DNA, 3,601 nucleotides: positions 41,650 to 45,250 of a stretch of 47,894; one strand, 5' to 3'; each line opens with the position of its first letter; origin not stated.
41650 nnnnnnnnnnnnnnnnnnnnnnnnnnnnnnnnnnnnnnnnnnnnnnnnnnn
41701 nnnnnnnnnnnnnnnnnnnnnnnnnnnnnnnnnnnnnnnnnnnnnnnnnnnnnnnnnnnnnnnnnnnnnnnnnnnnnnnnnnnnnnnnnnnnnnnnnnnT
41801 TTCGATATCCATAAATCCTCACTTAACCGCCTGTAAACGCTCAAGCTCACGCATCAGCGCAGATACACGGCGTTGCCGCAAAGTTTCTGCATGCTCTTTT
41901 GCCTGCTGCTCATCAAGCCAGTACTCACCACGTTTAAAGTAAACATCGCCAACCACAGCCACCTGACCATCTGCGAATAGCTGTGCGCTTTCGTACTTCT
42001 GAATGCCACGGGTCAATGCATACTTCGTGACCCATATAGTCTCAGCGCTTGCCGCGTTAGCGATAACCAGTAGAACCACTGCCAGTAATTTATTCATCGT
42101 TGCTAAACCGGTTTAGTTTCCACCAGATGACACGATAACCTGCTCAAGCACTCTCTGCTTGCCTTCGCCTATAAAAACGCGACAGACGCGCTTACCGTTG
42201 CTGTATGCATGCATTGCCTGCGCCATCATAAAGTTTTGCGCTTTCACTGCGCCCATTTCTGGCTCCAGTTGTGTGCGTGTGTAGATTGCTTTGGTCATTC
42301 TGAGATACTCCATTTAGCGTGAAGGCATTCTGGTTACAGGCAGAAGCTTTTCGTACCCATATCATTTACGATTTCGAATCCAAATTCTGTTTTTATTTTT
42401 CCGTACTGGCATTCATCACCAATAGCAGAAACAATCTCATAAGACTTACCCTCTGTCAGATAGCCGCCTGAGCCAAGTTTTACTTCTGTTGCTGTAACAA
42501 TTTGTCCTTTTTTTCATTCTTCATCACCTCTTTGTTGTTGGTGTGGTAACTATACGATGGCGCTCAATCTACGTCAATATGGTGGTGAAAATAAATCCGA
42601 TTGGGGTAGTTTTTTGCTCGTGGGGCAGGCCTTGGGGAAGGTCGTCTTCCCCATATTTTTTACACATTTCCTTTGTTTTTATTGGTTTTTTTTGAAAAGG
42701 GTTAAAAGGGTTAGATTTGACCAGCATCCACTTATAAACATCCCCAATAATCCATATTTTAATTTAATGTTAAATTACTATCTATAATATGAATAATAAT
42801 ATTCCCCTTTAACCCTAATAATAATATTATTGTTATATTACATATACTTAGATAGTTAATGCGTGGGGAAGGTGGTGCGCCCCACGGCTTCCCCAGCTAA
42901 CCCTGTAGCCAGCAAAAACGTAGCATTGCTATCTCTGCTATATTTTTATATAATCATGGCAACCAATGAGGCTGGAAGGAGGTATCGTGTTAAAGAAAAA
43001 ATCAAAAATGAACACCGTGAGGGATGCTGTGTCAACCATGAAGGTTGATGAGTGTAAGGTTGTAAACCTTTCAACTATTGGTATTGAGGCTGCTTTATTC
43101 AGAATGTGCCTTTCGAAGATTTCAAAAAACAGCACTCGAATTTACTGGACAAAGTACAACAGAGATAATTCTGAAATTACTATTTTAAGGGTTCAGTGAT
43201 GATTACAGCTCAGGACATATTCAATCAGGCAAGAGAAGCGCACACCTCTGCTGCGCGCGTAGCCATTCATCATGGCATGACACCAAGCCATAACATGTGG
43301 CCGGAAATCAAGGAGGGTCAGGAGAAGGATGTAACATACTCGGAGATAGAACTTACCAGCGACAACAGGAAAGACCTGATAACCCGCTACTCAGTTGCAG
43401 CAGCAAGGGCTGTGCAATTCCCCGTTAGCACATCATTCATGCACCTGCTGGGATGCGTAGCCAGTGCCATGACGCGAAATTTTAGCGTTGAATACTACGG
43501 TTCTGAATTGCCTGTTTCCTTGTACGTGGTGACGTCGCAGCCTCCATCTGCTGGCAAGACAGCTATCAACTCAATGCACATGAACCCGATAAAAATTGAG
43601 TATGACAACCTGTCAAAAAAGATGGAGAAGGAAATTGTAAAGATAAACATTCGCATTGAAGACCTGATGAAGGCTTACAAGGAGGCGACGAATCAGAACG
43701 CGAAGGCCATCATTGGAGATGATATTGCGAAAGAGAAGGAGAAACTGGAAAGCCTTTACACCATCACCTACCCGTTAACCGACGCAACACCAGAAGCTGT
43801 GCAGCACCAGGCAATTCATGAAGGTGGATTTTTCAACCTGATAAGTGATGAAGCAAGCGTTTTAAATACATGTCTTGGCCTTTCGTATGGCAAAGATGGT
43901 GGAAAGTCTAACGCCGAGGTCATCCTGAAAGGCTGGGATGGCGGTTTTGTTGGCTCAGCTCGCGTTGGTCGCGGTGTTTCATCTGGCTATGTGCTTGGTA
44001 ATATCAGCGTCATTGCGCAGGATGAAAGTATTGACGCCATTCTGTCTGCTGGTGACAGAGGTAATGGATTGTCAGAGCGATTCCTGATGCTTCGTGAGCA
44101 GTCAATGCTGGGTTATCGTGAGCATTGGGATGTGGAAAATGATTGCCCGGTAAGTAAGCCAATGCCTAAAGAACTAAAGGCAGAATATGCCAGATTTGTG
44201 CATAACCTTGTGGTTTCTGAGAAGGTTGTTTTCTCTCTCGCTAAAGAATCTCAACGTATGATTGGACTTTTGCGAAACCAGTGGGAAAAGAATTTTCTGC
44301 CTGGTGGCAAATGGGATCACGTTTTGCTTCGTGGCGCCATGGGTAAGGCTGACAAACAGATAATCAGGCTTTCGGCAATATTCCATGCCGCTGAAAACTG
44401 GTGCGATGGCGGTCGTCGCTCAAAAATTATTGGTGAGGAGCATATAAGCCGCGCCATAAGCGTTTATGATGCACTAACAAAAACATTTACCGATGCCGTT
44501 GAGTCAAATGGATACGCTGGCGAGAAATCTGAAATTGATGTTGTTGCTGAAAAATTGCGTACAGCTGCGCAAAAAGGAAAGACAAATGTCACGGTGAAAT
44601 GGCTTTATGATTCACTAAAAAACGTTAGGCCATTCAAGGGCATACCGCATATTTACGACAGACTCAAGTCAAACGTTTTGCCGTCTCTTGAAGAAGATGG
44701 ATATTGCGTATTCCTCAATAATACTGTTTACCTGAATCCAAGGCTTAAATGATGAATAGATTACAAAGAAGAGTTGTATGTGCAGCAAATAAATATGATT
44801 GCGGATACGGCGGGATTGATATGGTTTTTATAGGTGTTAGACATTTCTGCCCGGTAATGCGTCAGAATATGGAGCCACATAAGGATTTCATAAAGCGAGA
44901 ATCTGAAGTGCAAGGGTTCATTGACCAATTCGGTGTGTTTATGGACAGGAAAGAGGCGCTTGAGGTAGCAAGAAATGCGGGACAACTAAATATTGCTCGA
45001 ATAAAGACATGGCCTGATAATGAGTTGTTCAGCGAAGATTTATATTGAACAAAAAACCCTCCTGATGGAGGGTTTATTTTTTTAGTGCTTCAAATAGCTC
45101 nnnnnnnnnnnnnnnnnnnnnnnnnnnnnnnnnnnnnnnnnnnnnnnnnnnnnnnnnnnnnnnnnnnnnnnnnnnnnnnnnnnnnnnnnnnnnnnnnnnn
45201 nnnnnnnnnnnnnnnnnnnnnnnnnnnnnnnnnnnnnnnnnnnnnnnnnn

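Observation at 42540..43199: Candidate replication origin next to the HTH plus DUF3987 ATPase genes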

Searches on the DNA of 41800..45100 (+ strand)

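Call 8: search_dna_similar(query=window:41800-45100:+, collection=phages, mode=near)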
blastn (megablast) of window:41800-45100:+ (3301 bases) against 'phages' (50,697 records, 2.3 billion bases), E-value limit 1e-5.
Records with a match: 52; places in all: 64; records where one place covers at least 80% of the query: 6.
Best place of each record, by identity: 95-99% 12; 90-95% 37; 80-90% 3.
By first word of the organism name: Klebsiella 46; Vibrio 2; Aeromonas 2; Flyfo 2.
By host as written in the record: Klebsiella pneumoniae 27; Klebsiella pneumoniae DA591 4; Klebsiella pneumoniae 1119 2; Vibrio sp. YD38 2; Klebsiella pneumoniae capsular type K1 2; Klebsiella sp. 2; Klebsiella pneumoniae KP-08 2; Aeromonas sp. IS4 2; and 8 more.
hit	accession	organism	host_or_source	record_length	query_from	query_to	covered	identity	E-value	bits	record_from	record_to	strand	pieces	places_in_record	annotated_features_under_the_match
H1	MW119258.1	Klebsiella phage vB_KpnS_MK54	Klebsiella pneumoniae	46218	1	3301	94%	93.4%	0e+0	4576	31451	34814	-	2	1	hypothetical protein (x9) | DNA primase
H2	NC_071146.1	Klebsiella phage vB_KpnS_MK54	Klebsiella pneumoniae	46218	1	3301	94%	93.4%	0e+0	4576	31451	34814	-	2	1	hypothetical protein (x9) | DNA primase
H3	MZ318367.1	Klebsiella phage BUCT610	Klebsiella pneumoniae 1119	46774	1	3301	91%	92.3%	0e+0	4269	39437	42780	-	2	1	hypothetical protein (x7)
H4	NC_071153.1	Klebsiella phage BUCT610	Klebsiella pneumoniae 1119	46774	1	3301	91%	92.3%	0e+0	4269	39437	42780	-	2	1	hypothetical protein (x7)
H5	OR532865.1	Klebsiella phage RCIP0071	Klebsiella pneumoniae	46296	1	3301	90%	92.1%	0e+0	4160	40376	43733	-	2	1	hypothetical protein (x7)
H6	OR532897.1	Klebsiella phage RCIP0103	Klebsiella pneumoniae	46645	1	3301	83%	91.5%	0e+0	3776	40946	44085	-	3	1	hypothetical protein (x6)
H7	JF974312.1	Vibrio phage pYD38-A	Vibrio sp. YD38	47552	1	2956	79%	92.3%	0e+0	3704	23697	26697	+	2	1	hypothetical protein (x7)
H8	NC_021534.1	Vibrio phage pYD38-A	Vibrio sp. YD38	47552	1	2956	79%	92.3%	0e+0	3704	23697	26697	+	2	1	DNA helicase | hypothetical protein (x5) | RNA-binding protein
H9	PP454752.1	Klebsiella phage vB_KpS_GP-1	Klebsiella pneumoniae EuSCAPE_IT395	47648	11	2957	73%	94.7%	0e+0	3742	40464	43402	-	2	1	hypothetical protein (x6)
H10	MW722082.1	Klebsiella phage vB_KpnS_ZX4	Klebsiella pneumoniae O4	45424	1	2957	74%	92.4%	0e+0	3488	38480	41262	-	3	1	hypothetical protein (x6)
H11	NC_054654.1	Klebsiella phage vB_KpnS_ZX4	Klebsiella pneumoniae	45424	1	2957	74%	92.4%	0e+0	3488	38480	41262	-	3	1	DNA helicase | hypothetical protein (x5)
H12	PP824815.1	Klebsiella phage DP01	Klebsiella pneumoniae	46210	1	2950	74%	92.5%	0e+0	3481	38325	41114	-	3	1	hypothetical protein (x5)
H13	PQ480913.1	Klebsiella phage KlebP_265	Klebsiella pneumoniae CEMTC 5232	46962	11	2954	73%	92.4%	0e+0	3456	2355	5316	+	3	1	DNA helicase | hypothetical protein (x5)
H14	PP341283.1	Klebsiella phage vB_Kpn_F14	Klebsiella pneumoniae Kpn5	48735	1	3301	72%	92.8%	0e+0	3459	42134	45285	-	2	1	hypothetical protein (x8) | DNA primase/helicase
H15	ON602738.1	Klebsiella phage VLCpiS13a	Klebsiella pneumoniae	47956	11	2956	65%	93.3%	0e+0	3191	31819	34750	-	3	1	DNA helicase | hypothetical protein (x4) | RNA-binding protein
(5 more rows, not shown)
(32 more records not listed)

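Call 9: get_annotated_region(hit=H2, flank=4000)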
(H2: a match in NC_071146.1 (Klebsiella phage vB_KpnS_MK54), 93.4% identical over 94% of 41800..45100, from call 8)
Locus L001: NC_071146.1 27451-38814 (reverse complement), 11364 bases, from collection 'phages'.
description: Klebsiella phage vB_KpnS_MK54, complete genome.
organism: Klebsiella phage vB_KpnS_MK54 (NCBI taxid 2783667)
taxonomy: Viruses; Duplodnaviria; Heunggongvirae; Uroviricota; Caudoviricetes
host: Klebsiella pneumoniae; source: drinking water; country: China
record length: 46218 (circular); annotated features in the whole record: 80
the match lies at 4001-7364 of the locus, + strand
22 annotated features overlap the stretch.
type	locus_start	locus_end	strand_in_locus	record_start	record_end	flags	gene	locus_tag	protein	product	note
CDS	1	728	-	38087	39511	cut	-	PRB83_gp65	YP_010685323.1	terminase large subunit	-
CDS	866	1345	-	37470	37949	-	-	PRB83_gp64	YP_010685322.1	hypothetical protein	-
CDS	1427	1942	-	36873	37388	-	-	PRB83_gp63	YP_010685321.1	HNH endonuclease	-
CDS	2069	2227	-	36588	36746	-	-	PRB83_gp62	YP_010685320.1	hypothetical protein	-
CDS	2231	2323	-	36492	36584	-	-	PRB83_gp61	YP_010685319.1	hypothetical protein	-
CDS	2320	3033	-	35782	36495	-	-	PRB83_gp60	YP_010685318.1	hypothetical protein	-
CDS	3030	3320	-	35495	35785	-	-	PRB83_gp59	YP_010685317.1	hypothetical protein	-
CDS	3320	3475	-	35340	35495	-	-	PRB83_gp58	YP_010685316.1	hypothetical protein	-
CDS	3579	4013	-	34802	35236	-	-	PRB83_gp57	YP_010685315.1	hypothetical protein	-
CDS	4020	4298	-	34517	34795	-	-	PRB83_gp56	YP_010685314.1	hypothetical protein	-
CDS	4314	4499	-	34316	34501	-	-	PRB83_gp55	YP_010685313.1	hypothetical protein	-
CDS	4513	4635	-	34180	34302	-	-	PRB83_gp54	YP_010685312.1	hypothetical protein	-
CDS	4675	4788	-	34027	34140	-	-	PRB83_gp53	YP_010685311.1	hypothetical protein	-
CDS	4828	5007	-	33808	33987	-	-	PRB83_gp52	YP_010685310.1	hypothetical protein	-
CDS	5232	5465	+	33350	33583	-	-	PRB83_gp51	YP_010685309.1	hypothetical protein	-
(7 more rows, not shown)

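Call 10: get_annotated_region(hit=H8, flank=4000)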
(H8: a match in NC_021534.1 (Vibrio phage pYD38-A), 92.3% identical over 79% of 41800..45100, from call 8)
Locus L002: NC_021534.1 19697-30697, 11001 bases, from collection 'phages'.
description: Vibrio phage pYD38-A genomic sequence.
organism: Vibrio phage pYD38-A (NCBI taxid 754051)
taxonomy: Viruses; Duplodnaviria; Heunggongvirae; Uroviricota; Caudoviricetes; Roufvirus; Roufvirus pIS4A
host: Vibrio sp. YD38; source: coastal water of South China Sea; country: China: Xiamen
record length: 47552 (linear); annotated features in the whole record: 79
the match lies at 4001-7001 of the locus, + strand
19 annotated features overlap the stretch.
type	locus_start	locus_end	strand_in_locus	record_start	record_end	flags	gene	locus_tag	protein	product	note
CDS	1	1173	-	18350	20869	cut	-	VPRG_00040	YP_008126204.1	terminase large subunit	-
CDS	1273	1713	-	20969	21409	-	-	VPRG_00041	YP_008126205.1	hypothetical protein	-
CDS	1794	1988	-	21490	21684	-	-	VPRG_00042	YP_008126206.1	hypothetical protein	-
CDS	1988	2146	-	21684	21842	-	-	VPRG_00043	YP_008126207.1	hypothetical protein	-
CDS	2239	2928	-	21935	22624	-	-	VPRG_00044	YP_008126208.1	hypothetical protein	-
CDS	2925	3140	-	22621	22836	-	-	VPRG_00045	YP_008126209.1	hypothetical protein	-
CDS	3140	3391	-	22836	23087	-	-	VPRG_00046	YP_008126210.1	hypothetical protein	-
CDS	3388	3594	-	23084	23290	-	-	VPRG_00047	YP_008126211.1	hypothetical protein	-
CDS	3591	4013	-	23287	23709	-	-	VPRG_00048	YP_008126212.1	hypothetical protein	-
CDS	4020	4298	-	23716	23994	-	-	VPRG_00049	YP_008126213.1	hypothetical protein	-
CDS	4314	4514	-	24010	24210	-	-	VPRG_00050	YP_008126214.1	hypothetical protein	-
CDS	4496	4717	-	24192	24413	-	-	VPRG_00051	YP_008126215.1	hypothetical protein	-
CDS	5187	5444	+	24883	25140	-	-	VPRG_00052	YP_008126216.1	hypothetical protein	-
CDS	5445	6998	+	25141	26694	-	-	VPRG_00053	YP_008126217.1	DNA helicase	-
CDS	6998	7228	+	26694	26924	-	-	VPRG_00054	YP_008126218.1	RNA-binding protein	-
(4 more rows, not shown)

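Call 11: search_dna_similar(query=window:42520-42990:+, collection=phages, mode=distant, max_rows=60)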
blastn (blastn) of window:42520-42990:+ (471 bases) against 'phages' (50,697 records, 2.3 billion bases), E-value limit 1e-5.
Records with a match: 71; places in all: 71; records where one place covers at least 80% of the query: 17.
Best place of each record, by identity: 95-99% 19; 90-95% 7; 80-90% 14; 60-80% 31.
By first word of the organism name: Klebsiella 44; Escherichia 9; Salmonella 9; Aeromonas 2; Vibrio 2; Shigella 2; Flyfo 2; Acinetobacter 1.
By host as written in the record: Klebsiella pneumoniae 25; Escherichia coli 6; Klebsiella pneumoniae DA591 4; Klebsiella pneumoniae 1119 2; Aeromonas sp. IS4 2; Vibrio sp. YD38 2; Klebsiella sp. 2; Shigella flexneri strain ATCC 29903 2; and 20 more.
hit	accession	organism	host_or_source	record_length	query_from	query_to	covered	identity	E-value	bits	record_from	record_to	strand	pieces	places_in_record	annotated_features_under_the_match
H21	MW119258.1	Klebsiella phage vB_KpnS_MK54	Klebsiella pneumoniae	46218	1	471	100%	96.6%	0e+0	774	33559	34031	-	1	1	hypothetical protein (x3)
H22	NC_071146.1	Klebsiella phage vB_KpnS_MK54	Klebsiella pneumoniae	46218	1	471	100%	96.6%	0e+0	774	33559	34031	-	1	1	hypothetical protein (x3)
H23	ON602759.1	Klebsiella phage VLCpiS13e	Klebsiella pneumoniae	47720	1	385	82%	78.8%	3e-85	320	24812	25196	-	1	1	none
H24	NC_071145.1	Klebsiella phage VLCpiS13e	Klebsiella pneumoniae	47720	1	385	82%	78.8%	3e-85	320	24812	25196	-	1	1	none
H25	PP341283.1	Klebsiella phage vB_Kpn_F14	Klebsiella pneumoniae Kpn5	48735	1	385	82%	78.5%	1e-83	315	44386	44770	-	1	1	hypothetical protein (x3)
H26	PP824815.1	Klebsiella phage DP01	Klebsiella pneumoniae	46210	1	385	82%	76.4%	4e-71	274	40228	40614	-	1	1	none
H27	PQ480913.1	Klebsiella phage KlebP_265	Klebsiella pneumoniae CEMTC 5232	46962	3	385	81%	76.8%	1e-72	279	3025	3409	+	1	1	none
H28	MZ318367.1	Klebsiella phage BUCT610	Klebsiella pneumoniae 1119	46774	1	385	82%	76.2%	2e-68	264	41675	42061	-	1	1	hypothetical protein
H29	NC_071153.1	Klebsiella phage BUCT610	Klebsiella pneumoniae 1119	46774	1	385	82%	76.2%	2e-68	264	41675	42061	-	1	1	hypothetical protein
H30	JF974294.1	Aeromonas phage pIS4-A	Aeromonas sp. IS4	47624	1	385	82%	76.2%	5e-70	269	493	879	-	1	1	none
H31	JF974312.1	Vibrio phage pYD38-A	Vibrio sp. YD38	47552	1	385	82%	76.2%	5e-70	269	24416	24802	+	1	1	none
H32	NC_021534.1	Vibrio phage pYD38-A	Vibrio sp. YD38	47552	1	385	82%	76.2%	5e-70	269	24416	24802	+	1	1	none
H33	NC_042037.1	Aeromonas phage pIS4-A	Aeromonas sp. IS4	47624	1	385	82%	76.2%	5e-70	269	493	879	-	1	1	none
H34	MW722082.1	Klebsiella phage vB_KpnS_ZX4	Klebsiella pneumoniae O4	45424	1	385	82%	75.7%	1e-65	255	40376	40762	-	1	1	none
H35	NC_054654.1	Klebsiella phage vB_KpnS_ZX4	Klebsiella pneumoniae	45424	1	385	82%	75.7%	1e-65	255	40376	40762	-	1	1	none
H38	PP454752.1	Klebsiella phage vB_KpS_GP-1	Klebsiella pneumoniae EuSCAPE_IT395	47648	1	352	75%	74.3%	3e-54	218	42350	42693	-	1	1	none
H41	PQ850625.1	Escherichia phage SandraMuster_Bas78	Escherichia coli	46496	83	384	64%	77.6%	2e-57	229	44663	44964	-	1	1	hypothetical protein (x2)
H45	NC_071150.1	Klebsiella phage ZCKP8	Klebsiella sp.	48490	1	317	67%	73.1%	3e-42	178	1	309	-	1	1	none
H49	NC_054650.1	Shigella phage DS8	Shigella flexneri strain ATCC 29903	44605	83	367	61%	76.5%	1e-47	196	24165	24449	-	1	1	hypothetical protein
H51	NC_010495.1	Salmonella phage Vi II-E1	Salmonella enterica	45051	83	367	61%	76.1%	8e-49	200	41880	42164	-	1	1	repeat of sequence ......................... (x2)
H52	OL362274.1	Escherichia phage HC6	Escherichia coli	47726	83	384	49%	83.3%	9e-42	236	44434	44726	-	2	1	none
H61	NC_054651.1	Escherichia phage C1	Escherichia coli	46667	206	384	38%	81.7%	1e-39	169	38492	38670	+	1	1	none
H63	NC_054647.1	Salmonella phage Akira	Salmonella enterica subsp. enterica ...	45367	83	236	33%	72.8%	4e-14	85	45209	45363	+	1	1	repeat_region (x2)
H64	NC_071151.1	Klebsiella phage vB_Kpn_ZC2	Klebsiella pneumoniae KP-08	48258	1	120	25%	90.1%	2e-37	161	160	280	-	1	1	none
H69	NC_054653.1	Klebsiella virus KpV2811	Klebsiella pneumoniae capsular type K1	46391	1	120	25%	87.6%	4e-33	148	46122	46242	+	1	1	none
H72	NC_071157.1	Klebsiella phage VLCpiS13c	Klebsiella pneumoniae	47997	1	77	16%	96.2%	5e-26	124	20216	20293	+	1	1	none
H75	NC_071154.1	Klebsiella phage BUCT541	Klebsiella pneumoniae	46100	1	77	16%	96.1%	1e-26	126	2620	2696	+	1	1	hypothetical protein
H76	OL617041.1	Flyfo siphovirus Tbat1_6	Pteropus tonganus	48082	1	76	16%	97.4%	1e-27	129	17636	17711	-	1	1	none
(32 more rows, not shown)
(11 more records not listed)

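Call 12: get_annotated_region(hit=H51, flank=2500)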
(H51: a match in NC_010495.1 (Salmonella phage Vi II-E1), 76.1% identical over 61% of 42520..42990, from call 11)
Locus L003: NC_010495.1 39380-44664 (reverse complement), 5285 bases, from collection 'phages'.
description: Salmonella phage E1, complete genome.
organism: Salmonella phage Vi II-E1 (NCBI taxid 424716)
taxonomy: Viruses; Duplodnaviria; Heunggongvirae; Uroviricota; Caudoviricetes; Macdonaldcampvirus; Macdonaldcampvirus ViIIE1
host: Salmonella enterica; source: -; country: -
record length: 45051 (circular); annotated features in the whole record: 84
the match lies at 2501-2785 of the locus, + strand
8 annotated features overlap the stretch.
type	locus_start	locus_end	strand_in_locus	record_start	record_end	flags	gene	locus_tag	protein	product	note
CDS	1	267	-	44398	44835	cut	-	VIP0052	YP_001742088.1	HNH endonuclease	-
misc_feature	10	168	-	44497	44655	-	-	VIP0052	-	-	Pfam match to entry PF01844.10 HNH, score 37.6,E-value 3.5e-08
CDS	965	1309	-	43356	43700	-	-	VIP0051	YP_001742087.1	hypothetical protein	-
CDS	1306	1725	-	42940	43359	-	-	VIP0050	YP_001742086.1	hypothetical protein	-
repeat_region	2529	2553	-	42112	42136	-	-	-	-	-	repeat of sequence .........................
repeat_region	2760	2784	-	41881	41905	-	-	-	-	-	repeat of sequence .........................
misc_feature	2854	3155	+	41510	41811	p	-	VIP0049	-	-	conserved hypothetical phage protein (pseudogene)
CDS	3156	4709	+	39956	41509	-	-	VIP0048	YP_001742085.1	DNA helicase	-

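Call 13: get_annotated_region(hit=H63, flank=2500)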
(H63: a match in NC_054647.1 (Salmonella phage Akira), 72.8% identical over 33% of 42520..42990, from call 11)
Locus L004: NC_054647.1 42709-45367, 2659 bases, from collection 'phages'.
description: Salmonella phage Akira, complete genome.
organism: Salmonella phage Akira (NCBI taxid 2562461)
taxonomy: Viruses; Duplodnaviria; Heunggongvirae; Uroviricota; Caudoviricetes; Akiravirus; Akiravirus akira
host: Salmonella enterica subsp. enterica servar Enteritidis PT1; source: wastewater; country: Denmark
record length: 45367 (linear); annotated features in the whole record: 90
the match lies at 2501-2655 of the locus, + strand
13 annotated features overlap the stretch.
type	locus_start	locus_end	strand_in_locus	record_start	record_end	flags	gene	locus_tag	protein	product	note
CDS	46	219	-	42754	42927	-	-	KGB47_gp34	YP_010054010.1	hypothetical protein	-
CDS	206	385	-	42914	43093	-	-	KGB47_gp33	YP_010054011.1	hypothetical protein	-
CDS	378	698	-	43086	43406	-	-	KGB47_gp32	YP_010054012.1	hypothetical protein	-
CDS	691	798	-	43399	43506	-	-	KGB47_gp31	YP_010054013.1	hypothetical protein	-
CDS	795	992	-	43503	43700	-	-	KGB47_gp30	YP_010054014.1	hypothetical protein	-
CDS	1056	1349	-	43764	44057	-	-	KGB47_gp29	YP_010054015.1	hypothetical protein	-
CDS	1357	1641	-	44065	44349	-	-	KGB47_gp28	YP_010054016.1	hypothetical protein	-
CDS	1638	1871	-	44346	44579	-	-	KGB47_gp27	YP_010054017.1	hypothetical protein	-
CDS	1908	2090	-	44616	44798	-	-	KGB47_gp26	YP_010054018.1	hypothetical protein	-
CDS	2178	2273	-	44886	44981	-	-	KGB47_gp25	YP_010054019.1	membrane protein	-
CDS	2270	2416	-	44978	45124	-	-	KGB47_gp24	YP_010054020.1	hypothetical protein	-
repeat_region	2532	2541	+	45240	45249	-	-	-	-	-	-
repeat_region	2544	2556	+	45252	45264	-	-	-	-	-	-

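Call 14: get_annotated_region(hit=H45, flank=2500)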
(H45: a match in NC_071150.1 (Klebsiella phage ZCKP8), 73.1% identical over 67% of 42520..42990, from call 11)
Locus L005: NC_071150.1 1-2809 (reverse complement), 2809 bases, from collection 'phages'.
description: Klebsiella phage ZCKP8, complete genome.
organism: Klebsiella phage ZCKP8 (NCBI taxid 2852114)
taxonomy: Viruses; Duplodnaviria; Heunggongvirae; Uroviricota; Caudoviricetes
host: Klebsiella sp.; source: -; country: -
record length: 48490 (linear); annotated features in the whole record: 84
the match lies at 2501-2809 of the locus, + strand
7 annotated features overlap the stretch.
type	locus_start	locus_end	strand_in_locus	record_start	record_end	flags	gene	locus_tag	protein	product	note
CDS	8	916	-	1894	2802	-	-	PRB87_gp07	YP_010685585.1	hypothetical protein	-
CDS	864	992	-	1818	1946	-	-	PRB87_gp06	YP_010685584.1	hypothetical protein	-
CDS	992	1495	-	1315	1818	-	-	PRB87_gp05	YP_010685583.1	hypothetical protein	-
CDS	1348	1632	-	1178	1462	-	-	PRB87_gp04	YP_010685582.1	hypothetical protein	-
CDS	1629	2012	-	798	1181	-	-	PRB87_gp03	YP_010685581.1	hypothetical protein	-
CDS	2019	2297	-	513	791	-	-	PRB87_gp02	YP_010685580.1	hypothetical protein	-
CDS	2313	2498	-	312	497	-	-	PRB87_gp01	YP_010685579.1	hypothetical protein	-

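Call 23: get_annotated_region(hit=H24, flank=1200)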
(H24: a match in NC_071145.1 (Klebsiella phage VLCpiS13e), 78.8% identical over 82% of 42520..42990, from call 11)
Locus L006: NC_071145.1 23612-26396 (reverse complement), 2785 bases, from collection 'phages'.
description: Klebsiella phage VLCpiS13e, complete genome.
organism: Klebsiella phage VLCpiS13e (NCBI taxid 2874889)
taxonomy: Viruses; Duplodnaviria; Heunggongvirae; Uroviricota; Caudoviricetes
host: Klebsiella pneumoniae; source: soil and water; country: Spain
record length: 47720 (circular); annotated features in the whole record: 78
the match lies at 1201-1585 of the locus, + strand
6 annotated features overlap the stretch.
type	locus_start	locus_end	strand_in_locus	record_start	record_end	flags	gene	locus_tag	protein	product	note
CDS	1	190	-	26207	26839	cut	-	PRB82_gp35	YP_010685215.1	hypothetical protein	-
CDS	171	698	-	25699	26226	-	-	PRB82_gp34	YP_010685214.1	hypothetical protein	-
CDS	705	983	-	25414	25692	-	-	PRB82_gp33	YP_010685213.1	hypothetical protein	-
CDS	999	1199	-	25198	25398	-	-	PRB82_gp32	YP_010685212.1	hypothetical protein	-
CDS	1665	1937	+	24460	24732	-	-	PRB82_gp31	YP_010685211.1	hypothetical protein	-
CDS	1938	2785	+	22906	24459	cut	-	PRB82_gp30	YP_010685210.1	DNA helicase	-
